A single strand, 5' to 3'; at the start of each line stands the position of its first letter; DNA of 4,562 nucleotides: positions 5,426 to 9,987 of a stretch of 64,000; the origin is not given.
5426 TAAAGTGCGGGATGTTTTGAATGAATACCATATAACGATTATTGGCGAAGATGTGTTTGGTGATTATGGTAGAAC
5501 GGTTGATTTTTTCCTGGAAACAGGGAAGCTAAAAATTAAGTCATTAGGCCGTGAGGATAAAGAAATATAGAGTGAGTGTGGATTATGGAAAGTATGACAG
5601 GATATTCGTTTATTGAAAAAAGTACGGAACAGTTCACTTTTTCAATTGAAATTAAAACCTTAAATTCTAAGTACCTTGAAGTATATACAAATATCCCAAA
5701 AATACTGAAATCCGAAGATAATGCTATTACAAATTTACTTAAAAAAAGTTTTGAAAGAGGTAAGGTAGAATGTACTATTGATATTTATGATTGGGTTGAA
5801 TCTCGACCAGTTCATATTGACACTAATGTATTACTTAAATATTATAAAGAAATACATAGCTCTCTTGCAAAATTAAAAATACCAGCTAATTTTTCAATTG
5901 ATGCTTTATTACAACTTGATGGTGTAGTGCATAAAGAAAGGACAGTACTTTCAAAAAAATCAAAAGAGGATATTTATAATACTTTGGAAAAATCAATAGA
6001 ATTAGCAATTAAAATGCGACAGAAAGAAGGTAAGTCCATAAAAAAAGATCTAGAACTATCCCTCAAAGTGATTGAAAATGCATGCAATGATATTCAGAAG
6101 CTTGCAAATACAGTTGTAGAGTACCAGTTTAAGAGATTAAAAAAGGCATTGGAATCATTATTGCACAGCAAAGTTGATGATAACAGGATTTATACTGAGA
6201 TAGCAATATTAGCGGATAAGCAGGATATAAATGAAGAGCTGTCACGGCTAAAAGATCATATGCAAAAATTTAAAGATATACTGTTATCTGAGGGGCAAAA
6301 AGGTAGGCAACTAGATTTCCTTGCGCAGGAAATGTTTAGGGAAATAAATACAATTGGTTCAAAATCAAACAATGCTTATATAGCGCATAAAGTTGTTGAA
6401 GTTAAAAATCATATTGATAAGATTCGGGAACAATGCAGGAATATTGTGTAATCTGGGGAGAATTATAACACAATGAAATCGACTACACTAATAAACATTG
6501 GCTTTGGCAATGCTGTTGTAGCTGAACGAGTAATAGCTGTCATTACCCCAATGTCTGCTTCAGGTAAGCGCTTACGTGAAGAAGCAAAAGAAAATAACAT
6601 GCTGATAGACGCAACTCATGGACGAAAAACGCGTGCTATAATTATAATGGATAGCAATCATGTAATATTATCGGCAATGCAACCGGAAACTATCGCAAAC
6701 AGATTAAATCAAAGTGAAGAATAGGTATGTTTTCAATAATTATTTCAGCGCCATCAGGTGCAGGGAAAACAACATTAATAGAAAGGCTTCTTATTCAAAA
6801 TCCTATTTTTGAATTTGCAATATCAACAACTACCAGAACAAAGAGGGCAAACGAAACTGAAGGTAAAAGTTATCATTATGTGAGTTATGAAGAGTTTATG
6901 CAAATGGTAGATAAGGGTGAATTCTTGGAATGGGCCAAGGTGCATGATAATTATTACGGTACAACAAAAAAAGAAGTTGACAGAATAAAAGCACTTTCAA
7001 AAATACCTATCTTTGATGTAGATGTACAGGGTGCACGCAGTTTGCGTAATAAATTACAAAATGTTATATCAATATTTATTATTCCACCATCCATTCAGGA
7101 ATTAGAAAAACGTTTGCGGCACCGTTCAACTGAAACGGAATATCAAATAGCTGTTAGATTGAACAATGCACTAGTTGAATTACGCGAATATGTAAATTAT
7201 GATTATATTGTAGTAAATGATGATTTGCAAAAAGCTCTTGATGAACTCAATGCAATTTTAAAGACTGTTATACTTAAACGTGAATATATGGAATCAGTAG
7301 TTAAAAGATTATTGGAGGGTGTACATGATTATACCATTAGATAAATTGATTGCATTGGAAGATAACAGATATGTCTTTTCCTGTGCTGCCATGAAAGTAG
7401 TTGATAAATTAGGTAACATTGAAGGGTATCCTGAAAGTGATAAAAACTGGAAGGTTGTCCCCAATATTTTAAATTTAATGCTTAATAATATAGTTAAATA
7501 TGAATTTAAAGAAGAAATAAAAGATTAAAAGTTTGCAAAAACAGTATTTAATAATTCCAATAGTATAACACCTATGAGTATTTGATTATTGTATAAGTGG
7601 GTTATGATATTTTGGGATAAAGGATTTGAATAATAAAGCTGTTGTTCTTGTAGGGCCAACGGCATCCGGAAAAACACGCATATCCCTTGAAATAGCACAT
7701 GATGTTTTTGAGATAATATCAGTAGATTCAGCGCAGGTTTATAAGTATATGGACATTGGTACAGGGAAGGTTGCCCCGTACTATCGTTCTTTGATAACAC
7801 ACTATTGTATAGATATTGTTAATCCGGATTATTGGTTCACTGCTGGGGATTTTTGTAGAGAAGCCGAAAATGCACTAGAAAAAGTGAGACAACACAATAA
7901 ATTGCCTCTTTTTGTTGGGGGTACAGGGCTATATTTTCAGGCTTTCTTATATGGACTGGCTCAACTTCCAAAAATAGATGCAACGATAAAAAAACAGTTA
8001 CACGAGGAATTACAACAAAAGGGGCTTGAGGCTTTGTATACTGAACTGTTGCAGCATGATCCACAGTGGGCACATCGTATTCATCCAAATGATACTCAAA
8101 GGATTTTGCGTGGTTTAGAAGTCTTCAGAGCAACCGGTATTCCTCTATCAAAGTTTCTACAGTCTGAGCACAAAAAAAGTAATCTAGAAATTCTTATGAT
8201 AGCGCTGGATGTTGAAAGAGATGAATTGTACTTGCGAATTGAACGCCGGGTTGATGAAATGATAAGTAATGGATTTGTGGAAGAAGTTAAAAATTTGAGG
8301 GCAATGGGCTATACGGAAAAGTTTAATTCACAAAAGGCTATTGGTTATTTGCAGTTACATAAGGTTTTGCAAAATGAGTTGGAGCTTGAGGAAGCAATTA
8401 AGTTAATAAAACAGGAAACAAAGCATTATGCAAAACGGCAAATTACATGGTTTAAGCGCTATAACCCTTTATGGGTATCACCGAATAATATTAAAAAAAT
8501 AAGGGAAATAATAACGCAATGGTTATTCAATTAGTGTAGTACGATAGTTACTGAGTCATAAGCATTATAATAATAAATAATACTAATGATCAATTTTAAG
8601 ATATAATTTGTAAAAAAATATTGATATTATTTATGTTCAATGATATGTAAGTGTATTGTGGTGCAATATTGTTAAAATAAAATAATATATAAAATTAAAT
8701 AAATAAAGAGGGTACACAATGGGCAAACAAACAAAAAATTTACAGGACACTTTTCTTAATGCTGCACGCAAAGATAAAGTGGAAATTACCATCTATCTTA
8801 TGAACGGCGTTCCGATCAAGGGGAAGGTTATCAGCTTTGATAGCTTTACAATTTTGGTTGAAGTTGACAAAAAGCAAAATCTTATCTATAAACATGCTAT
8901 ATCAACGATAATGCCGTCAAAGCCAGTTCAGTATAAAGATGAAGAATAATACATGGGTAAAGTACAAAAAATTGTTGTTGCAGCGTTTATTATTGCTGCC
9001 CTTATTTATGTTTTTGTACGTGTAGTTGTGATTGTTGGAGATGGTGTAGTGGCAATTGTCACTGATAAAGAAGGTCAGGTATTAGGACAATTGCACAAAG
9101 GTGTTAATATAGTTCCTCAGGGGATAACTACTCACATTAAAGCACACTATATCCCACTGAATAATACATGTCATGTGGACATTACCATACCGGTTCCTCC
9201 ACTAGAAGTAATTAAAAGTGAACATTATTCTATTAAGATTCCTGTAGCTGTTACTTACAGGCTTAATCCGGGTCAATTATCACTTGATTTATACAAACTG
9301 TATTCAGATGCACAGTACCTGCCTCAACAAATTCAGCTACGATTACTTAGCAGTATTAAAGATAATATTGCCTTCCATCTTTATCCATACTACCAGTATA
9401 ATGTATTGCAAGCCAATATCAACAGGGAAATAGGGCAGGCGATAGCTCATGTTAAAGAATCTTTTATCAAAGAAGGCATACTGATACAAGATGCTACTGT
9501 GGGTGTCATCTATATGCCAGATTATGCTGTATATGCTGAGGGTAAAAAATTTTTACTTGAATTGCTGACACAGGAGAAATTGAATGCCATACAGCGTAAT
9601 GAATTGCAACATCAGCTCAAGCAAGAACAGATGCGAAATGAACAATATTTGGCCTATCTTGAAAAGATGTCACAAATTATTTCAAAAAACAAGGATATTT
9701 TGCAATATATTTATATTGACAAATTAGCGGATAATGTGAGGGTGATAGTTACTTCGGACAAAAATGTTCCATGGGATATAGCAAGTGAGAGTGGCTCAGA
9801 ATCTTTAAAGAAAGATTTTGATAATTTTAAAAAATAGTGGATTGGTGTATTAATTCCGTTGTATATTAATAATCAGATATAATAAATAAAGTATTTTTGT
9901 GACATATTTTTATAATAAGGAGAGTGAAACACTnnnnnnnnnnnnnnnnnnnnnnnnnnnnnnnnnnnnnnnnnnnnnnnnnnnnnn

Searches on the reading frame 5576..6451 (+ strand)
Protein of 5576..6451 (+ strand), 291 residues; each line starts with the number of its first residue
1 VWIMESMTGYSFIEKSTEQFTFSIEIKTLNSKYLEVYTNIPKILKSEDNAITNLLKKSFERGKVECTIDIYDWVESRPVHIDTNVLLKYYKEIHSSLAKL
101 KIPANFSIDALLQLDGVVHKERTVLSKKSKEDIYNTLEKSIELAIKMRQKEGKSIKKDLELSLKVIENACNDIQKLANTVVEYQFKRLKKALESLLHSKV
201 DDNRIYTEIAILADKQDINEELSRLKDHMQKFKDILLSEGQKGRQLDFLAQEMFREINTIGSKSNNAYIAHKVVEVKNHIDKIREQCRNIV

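Call 30: search_protein_families(library=pfam, proteins=[window:5576-6451:+], max_evalue=0.001)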
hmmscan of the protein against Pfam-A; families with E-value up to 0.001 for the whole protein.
window:5576-6451:+ (291 aa): 2 families
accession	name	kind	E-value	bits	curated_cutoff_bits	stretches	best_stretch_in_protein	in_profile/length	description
PF08340.16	YicC-like_C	-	9.7e-40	135.9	27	1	173-290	1-119/120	Endoribonuclease YicC-like, C-terminal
PF03755.18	YicC-like_N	-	6.9e-33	114.7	25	1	4-156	1-155/156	Endoribonuclease YicC-like, N-terminal region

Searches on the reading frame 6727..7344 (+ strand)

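Call 30: search_protein_families(library=pfam, proteins=[window:6727-7344:+], max_evalue=0.001)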
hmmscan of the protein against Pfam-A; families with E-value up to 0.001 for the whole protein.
window:6727-7344:+ (205 aa): 1 family
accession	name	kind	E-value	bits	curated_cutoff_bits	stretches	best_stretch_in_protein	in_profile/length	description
PF00625.27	Guanylate_kin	-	1.8e-51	174.8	25.2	1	3-179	4-180/182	Guanylate kinase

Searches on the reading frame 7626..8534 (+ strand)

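Call 30: search_protein_families(library=pfam, proteins=[window:7626-8534:+], max_evalue=0.001)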
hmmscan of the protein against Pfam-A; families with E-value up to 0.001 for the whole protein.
window:7626-8534:+ (302 aa): 2 families
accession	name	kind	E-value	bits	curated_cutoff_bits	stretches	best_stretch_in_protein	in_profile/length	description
PF01715.23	IPPT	-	6.4e-84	281.9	23.6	1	37-278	1-242/243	IPP transferase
PF01745.22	IPT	-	0.00029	20.7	20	0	6-49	4-48/233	Isopentenyl transferase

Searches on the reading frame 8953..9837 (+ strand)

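Call 30: search_protein_families(library=pfam, proteins=[window:8953-9837:+], max_evalue=0.001)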
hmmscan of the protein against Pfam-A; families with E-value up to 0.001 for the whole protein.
window:8953-9837:+ (294 aa): 1 family
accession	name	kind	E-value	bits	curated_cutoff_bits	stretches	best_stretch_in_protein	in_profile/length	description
PF01145.31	Band_7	-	9.6e-05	22.9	23.6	1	27-190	2-149/176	SPFH domain / Band 7 family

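Call 46: search_protein_families(library=ncbifam, proteins=[window:8953-9837:+], max_evalue=0.001)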
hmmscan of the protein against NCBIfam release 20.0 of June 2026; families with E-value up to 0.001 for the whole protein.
window:8953-9837:+ (294 aa): 0 families
